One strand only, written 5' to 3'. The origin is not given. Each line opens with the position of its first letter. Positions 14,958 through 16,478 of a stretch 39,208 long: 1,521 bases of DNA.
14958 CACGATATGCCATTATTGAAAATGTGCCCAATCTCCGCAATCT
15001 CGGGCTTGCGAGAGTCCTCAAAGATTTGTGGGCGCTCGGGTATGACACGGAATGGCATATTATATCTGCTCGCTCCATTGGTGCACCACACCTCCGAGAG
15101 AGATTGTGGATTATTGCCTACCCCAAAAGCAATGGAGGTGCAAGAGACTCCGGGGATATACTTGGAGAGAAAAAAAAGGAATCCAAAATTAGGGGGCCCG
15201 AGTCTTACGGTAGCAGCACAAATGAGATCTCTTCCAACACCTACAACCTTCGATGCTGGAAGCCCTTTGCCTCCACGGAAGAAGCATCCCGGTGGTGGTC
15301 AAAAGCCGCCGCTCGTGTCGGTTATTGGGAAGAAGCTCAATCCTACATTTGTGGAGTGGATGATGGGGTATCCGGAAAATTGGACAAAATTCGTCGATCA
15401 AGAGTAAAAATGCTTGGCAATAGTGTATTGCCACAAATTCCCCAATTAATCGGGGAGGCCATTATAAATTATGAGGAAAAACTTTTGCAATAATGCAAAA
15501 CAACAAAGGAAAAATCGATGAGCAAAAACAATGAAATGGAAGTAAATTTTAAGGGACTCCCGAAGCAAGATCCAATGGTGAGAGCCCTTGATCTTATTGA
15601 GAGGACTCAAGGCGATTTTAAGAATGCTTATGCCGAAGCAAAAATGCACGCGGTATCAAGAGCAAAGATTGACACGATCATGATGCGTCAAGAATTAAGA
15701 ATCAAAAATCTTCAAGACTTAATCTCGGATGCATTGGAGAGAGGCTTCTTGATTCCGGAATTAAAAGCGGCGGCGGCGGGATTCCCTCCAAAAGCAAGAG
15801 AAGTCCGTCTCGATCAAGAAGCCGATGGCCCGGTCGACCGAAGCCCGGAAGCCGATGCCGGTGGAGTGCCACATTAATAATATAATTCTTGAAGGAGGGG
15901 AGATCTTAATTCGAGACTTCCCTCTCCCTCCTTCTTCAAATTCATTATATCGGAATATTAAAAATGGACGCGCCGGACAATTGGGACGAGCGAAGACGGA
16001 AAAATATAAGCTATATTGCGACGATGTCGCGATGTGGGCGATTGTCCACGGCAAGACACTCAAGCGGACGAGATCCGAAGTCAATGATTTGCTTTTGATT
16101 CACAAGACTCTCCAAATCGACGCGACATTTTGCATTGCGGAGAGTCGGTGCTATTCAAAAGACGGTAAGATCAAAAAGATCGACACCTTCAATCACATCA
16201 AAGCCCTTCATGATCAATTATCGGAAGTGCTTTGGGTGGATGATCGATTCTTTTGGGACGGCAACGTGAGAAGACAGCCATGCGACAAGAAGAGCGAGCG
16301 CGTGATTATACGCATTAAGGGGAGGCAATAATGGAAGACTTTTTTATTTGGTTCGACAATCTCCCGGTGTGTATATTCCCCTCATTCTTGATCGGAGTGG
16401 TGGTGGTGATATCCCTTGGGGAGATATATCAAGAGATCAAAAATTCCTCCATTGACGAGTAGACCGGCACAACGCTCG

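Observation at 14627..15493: C5-cytosine methyltransferase gene with conserved signatures split across two reading frames although one frame is open end to end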

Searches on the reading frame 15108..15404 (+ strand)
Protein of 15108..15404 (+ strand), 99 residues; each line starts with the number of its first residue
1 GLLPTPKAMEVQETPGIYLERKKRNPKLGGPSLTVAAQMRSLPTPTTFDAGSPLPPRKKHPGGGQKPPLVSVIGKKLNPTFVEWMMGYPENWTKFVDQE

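Call 5: search_protein_families(library=pfam, max_evalue=1, proteins=[window:15108-15404:+, window:15119-15403:+])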
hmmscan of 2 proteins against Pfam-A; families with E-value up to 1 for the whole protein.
seq(99 aa): 0 families

seq(95 aa): 0 families

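Call 6: search_dna_similar(query=window:15108-15404:+, collection=phages, mode=protein, max_rows=25, max_evalue=0.001)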
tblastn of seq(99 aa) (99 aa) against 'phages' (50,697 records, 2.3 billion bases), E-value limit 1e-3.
Records with a match: 36; places in all: 36; records where one place covers at least 80% of the query: 36.
Best place of each record, by identity: <60% 36.
By first word of the organism name: Paenibacillus 33; Bacteriophage 1; Phage 1; Vibrio 1.
By host as written in the record: Paenibacillus larvae 17; Paenibacillus larvae ATCC 9545 11; Paenibacillus larvae NW6 2; Paenibacillus larvae ATCC 25747 2; Paenibacillus larvae NRRL 2605 2; - 1; Vibrio lentus 1.
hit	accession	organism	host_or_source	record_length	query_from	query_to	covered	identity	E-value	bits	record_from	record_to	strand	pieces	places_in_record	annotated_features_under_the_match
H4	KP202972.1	Paenibacillus phage HB10c2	Paenibacillus larvae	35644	1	98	99%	35.8%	5e-4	43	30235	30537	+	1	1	ydiP: putative BsuMI modification methylase subunit YdiP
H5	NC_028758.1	Paenibacillus phage HB10c2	Paenibacillus larvae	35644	1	98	99%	35.8%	5e-4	43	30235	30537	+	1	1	ydiP: DNA methyltransferase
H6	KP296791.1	Paenibacillus phage Diva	Paenibacillus larvae ATCC 9545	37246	1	98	99%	35.8%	5e-4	43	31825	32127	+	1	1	DNA-cytosine methyltransferase | hypothetical protein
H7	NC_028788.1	Paenibacillus phage Diva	Paenibacillus larvae ATCC 9545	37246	1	98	99%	35.8%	5e-4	43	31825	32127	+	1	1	DNA methyltransferase (x2)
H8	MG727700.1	Paenibacillus phage Tadhana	Paenibacillus larvae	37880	1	98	99%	35.8%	5e-4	43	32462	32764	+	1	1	DNA-cytosine methyltransferase (x2)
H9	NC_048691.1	Paenibacillus phage Tadhana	Paenibacillus larvae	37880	1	98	99%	35.8%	5e-4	43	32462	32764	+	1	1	DNA methyltransferase (x2)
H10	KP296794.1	Bacteriophage Redbud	Paenibacillus larvae ATCC 9545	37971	1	98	99%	35.8%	5e-4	43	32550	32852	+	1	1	DNA-cytosine methyltransferase | hypothetical protein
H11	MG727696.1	Paenibacillus phage Kiel007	Paenibacillus larvae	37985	1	98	99%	35.8%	5e-4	43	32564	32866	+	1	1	DNA-cytosine methyltransferase (x2)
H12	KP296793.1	Paenibacillus phage Rani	Paenibacillus larvae ATCC 9545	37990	1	98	99%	35.8%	5e-4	43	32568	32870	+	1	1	DNA-cytosine methyltransferase | hypothetical protein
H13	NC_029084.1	Paenibacillus phage Rani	Paenibacillus larvae ATCC 9545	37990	1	98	99%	35.8%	5e-4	43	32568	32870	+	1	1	DNA methyltransferase (x2)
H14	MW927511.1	Paenibacillus phage AlexiD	Paenibacillus larvae NW6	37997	1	98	99%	35.8%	5e-4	43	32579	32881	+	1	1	deoxycytosine methyltransferase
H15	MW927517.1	Paenibacillus phage JackPlaque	Paenibacillus larvae NW6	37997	1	98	99%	35.8%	5e-4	43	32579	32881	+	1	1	deoxycytosine methyltransferase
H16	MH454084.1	Paenibacillus phage Toothless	Paenibacillus larvae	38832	1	98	99%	35.8%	5e-4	43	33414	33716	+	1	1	DNA-cytosine methyltransferase (x2)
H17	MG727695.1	Paenibacillus phage BN12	Paenibacillus larvae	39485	1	98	99%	35.8%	5e-4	43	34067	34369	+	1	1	DNA-cytosine methyltransferase (x2)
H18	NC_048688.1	Paenibacillus phage BN12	Paenibacillus larvae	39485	1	98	99%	35.8%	5e-4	43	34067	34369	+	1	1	DNA methyltransferase (x2)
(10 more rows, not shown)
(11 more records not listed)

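Call 7: search_dna_similar(query=window:15119-15403:+, collection=phages, mode=protein, max_rows=25, max_evalue=1)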
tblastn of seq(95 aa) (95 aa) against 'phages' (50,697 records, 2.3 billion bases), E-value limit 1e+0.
No match.

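Call 22: get_annotated_region(hit=H8, flank=1200)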
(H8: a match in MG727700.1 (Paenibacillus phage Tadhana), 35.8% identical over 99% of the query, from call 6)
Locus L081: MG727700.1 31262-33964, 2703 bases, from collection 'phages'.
description: Paenibacillus phage Tadhana, complete genome.
organism: Paenibacillus phage Tadhana (NCBI taxid 2070196)
taxonomy: Viruses; Duplodnaviria; Heunggongvirae; Uroviricota; Caudoviricetes; Fernvirus; Fernvirus tadhana
host: Paenibacillus larvae; source: -; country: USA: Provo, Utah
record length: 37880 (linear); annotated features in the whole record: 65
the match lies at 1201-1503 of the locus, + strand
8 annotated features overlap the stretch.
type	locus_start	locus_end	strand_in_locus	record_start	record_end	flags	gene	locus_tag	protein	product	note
CDS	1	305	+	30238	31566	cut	-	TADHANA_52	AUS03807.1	replicative DNA helicase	-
CDS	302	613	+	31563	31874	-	-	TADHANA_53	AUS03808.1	hypothetical protein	-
CDS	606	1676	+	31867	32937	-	-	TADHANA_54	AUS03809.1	DNA-cytosine methyltransferase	-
CDS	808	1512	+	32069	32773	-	-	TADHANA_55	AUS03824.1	DNA-cytosine methyltransferase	-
CDS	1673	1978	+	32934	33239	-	-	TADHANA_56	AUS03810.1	NTP pyrophosphohydrolase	-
CDS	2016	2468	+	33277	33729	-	-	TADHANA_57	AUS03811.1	protein YopX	-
CDS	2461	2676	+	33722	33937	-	-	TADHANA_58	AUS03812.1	hypothetical protein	-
CDS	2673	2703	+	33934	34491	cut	-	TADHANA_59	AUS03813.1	holliday junction resolvase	holliday junction resolvase RuvC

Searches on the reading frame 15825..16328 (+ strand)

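Call 60: search_protein_families(library=phrogs, max_evalue=0.00001, proteins=[window:15825-16328:+])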
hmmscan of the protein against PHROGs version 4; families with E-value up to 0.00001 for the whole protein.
window:15825-16328:+ (168 aa): 1 family
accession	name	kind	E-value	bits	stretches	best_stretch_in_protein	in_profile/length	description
phrog_140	-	DNA, RNA and nucleotide metabolism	1.7e-09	38.7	1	59-165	66-166/219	RusA-like Holliday junction resolvase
